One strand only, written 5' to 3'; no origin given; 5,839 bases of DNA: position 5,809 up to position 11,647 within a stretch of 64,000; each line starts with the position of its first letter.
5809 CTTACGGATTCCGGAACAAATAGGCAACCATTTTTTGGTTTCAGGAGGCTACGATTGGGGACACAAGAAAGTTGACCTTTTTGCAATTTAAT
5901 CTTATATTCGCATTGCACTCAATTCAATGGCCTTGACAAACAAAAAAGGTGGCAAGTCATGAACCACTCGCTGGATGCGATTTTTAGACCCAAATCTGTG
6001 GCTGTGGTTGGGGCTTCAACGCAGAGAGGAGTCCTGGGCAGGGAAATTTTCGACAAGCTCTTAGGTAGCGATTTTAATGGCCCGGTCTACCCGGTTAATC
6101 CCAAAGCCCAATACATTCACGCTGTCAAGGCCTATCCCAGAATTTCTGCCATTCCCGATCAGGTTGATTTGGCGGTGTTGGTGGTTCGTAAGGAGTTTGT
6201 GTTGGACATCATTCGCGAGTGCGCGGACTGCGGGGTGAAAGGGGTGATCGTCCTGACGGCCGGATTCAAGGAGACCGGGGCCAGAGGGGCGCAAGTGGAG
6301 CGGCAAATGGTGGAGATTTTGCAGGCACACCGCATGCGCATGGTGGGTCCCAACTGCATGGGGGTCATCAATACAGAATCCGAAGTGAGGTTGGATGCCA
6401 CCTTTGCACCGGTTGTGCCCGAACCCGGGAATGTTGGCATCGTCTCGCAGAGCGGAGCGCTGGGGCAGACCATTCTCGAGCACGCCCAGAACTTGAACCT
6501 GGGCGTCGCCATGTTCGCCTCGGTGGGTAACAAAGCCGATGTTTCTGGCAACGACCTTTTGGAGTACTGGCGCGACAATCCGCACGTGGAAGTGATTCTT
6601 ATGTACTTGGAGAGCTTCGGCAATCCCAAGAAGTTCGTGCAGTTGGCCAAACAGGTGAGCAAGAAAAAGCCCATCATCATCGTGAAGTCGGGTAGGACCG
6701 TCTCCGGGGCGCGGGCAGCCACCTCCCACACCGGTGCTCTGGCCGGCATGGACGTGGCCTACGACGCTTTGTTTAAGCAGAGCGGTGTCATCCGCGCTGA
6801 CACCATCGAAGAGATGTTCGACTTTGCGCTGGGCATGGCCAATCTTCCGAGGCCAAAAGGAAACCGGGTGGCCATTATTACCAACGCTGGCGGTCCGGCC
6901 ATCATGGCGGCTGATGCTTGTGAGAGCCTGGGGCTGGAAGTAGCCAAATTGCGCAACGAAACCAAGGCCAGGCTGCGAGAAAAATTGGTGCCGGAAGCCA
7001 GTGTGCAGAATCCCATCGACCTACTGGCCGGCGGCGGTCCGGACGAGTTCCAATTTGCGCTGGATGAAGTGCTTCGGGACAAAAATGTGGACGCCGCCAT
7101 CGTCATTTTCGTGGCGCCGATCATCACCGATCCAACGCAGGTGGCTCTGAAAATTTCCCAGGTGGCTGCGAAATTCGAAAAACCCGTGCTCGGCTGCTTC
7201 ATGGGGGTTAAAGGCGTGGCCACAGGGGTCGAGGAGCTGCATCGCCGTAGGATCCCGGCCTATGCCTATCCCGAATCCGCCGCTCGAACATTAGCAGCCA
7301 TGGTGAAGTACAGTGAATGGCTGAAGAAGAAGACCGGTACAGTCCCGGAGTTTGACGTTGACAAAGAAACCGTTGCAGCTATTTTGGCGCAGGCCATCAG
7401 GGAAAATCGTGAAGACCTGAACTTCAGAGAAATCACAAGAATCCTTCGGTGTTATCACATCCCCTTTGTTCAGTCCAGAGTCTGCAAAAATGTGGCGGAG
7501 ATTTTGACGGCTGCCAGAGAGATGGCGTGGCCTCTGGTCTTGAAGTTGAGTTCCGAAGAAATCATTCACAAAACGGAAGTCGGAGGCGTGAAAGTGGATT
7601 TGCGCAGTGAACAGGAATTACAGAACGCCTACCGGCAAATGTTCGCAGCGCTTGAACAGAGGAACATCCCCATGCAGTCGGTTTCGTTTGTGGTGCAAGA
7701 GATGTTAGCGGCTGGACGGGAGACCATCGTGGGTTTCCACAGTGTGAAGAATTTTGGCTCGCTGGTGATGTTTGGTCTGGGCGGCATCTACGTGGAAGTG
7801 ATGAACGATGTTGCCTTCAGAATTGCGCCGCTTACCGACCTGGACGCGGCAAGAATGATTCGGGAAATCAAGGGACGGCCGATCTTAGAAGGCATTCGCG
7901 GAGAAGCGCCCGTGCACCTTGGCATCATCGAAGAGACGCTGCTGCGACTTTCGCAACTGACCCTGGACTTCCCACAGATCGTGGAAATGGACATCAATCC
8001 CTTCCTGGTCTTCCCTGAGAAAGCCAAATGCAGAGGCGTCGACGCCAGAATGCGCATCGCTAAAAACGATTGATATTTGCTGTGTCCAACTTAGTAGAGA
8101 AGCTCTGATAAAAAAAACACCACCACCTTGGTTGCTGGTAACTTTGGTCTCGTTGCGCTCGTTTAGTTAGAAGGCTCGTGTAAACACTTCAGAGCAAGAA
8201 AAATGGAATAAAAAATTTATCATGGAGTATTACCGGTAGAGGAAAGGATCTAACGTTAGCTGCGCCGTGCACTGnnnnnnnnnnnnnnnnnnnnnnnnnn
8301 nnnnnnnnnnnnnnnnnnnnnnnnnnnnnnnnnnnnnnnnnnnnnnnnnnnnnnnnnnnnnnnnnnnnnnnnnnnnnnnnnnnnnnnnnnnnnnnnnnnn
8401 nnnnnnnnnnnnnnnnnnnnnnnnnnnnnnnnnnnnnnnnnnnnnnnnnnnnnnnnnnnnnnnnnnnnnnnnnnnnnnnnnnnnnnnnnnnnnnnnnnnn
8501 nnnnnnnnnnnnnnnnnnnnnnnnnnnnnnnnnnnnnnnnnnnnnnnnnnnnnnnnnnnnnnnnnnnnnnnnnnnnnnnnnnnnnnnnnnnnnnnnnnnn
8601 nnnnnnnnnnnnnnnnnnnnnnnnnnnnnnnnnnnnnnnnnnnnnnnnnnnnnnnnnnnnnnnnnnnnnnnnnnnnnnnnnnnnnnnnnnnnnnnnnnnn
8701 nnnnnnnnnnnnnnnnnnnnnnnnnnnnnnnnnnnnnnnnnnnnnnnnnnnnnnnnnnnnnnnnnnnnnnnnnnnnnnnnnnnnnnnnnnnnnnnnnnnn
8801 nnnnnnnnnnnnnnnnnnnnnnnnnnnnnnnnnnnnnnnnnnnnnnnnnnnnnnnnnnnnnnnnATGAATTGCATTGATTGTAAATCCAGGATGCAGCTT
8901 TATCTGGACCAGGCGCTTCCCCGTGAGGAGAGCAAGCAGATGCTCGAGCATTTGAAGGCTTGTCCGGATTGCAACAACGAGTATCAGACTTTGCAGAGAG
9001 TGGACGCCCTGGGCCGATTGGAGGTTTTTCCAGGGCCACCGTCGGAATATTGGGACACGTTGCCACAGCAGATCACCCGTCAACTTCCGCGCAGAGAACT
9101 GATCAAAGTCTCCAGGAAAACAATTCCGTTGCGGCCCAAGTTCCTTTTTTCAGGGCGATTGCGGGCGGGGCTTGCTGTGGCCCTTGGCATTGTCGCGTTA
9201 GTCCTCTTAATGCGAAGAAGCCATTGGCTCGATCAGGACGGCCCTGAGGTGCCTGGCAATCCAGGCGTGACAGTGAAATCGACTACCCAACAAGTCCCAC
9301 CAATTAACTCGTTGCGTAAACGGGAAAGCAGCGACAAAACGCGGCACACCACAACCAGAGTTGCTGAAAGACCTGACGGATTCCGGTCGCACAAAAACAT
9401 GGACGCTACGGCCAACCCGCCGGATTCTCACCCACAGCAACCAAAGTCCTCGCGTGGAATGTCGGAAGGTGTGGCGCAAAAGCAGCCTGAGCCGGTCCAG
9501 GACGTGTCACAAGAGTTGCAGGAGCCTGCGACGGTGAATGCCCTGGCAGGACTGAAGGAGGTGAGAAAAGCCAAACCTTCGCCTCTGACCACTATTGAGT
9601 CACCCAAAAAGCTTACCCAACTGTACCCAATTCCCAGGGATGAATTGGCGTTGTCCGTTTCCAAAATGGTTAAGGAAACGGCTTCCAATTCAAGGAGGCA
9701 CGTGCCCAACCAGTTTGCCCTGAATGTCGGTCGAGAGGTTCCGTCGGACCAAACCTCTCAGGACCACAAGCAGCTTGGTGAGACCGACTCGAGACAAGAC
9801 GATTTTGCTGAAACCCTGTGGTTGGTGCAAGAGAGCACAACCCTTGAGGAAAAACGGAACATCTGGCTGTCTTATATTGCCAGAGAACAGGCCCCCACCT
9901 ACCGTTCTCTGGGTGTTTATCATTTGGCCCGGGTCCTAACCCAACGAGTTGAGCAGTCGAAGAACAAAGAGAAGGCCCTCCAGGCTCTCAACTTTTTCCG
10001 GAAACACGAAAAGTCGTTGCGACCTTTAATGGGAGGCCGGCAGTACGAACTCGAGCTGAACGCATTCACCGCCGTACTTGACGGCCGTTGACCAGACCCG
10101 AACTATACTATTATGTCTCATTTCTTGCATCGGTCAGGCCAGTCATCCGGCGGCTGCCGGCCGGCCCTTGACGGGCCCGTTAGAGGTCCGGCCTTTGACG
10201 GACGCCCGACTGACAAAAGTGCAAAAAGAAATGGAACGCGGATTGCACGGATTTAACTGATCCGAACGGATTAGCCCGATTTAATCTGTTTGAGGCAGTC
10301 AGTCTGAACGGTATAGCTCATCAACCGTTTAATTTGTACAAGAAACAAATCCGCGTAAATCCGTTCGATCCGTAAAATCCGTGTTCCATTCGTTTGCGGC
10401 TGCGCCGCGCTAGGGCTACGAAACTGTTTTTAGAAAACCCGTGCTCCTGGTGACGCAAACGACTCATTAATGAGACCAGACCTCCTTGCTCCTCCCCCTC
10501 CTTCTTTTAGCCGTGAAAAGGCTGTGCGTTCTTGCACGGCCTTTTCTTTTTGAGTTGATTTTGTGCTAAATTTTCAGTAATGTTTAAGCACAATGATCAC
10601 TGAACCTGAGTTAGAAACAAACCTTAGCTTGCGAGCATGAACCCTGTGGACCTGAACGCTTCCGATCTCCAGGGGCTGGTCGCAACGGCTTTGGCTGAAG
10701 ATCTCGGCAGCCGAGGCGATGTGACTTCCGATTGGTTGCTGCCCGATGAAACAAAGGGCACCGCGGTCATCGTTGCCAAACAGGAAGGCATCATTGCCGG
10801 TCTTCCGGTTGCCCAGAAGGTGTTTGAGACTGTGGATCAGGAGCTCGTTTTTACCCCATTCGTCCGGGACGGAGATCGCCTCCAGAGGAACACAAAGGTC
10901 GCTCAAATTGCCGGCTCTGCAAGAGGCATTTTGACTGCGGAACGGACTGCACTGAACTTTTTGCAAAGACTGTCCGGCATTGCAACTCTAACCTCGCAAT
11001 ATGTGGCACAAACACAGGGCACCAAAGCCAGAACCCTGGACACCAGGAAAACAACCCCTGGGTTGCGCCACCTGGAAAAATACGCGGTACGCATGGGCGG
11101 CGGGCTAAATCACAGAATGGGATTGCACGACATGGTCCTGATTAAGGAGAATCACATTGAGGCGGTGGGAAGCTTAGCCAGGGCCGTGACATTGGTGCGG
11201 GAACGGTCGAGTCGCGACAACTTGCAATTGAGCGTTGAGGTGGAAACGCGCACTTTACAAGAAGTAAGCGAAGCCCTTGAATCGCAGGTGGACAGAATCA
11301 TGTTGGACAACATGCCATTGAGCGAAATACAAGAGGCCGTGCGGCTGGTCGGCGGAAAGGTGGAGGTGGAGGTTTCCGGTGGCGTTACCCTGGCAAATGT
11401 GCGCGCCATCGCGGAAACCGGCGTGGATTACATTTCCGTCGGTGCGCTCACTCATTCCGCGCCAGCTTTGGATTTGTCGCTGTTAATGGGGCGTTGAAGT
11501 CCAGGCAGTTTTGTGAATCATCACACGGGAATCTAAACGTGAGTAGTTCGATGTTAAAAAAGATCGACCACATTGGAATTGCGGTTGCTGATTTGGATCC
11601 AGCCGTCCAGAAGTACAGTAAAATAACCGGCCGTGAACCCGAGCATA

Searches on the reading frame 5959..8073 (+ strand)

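Call 37: search_protein_families(library=pfam, proteins=[window:5959-8073:+])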
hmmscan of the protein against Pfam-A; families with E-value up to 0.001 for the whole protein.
window:5959-8073:+ (704 aa): 5 families
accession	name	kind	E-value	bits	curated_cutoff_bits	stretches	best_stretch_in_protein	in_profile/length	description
PF13549.11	ATP-grasp_5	-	2.2e-70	236.9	27.6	1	478-700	1-221/221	ATP-grasp domain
PF13607.11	Succ_CoA_lig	-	3e-56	189.4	27.4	1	156-290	1-135/138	Succinyl-CoA ligase like flavodoxin domain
PF13380.12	CoA_binding_2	-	3.4e-25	89.2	22.8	1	12-138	1-115/116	CoA binding domain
PF19045.5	Ligase_CoA_2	-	6.8e-14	52.7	23.7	1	304-440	1-142/162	Ligase-CoA domain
PF02629.25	CoA_binding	-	6.4e-13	49.7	22.3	1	10-102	2-97/97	CoA binding domain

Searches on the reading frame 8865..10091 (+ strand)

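Call 37: search_protein_families(library=pfam, proteins=[window:8865-10091:+])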
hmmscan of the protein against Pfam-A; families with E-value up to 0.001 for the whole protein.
window:8865-10091:+ (408 aa): 1 family
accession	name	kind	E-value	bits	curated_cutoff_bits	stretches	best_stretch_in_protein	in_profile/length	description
PF13490.11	zf-HC2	-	1.3e-07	32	22.2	1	3-36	1-34/35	Putative zinc-finger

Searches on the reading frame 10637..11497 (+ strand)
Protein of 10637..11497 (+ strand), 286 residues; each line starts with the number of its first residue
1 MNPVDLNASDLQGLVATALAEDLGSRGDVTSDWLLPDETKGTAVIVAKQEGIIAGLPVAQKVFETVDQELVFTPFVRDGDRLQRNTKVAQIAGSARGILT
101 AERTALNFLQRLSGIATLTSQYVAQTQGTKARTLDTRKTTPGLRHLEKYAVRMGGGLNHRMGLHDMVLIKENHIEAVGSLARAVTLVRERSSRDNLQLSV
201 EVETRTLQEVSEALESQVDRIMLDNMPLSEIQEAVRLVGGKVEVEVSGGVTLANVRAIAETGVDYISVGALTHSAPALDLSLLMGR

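Call 37: search_protein_families(library=pfam, proteins=[window:10637-11497:+])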
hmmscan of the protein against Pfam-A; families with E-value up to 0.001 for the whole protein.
window:10637-11497:+ (286 aa): 3 families
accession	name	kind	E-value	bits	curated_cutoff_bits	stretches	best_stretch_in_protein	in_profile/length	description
PF01729.25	QRPTase_C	-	4.1e-60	202.8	23.1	1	115-282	1-168/169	Quinolinate phosphoribosyl transferase, C-terminal domain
PF02749.22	QRPTase_N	-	2.9e-23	82.3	27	1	28-113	1-82/82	Quinolinate phosphoribosyl transferase, N-terminal domain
PF00834.25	Ribul_P_3_epim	-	0.00086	19.2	21.1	0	229-269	154-194/198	Ribulose-phosphate 3 epimerase family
